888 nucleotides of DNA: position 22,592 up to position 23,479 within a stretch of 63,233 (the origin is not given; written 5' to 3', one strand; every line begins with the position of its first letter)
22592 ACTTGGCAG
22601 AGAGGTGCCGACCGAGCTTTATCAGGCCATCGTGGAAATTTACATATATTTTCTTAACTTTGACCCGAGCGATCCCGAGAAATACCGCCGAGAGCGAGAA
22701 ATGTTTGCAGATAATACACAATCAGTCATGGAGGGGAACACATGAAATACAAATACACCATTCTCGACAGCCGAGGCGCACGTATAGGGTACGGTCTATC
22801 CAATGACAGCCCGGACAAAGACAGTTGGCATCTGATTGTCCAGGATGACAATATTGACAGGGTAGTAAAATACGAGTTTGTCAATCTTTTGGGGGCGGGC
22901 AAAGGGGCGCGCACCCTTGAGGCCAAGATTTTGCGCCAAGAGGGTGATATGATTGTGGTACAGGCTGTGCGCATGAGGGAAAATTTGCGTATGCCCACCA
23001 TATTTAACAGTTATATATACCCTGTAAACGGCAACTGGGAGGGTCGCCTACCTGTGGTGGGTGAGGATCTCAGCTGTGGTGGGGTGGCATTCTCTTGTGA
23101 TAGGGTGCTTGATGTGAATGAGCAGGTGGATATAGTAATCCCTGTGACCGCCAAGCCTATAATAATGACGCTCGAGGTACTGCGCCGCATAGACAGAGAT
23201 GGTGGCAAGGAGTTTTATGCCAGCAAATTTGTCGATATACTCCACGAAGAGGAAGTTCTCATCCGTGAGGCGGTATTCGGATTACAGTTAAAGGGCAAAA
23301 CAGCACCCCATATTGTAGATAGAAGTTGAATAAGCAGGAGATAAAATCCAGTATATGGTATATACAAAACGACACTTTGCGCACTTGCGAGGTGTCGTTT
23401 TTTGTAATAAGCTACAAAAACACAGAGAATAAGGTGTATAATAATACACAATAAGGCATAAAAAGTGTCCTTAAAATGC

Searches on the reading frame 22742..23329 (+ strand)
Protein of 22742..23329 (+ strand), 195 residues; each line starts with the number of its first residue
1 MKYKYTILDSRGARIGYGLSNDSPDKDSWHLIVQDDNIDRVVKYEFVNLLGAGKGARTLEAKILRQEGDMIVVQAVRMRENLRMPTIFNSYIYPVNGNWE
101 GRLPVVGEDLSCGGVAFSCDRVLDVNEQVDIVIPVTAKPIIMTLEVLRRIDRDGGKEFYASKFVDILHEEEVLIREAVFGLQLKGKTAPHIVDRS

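Call 29: search_protein_families(library=pfam, proteins=[window:22742-23329:+], max_evalue=0.0001)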
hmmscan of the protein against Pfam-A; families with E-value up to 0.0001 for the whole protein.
window:22742-23329:+ (195 aa): 1 family
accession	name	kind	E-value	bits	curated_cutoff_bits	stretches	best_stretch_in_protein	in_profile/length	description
PF07238.19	PilZ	-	3.4e-07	31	22.5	1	79-179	3-101/102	PilZ domain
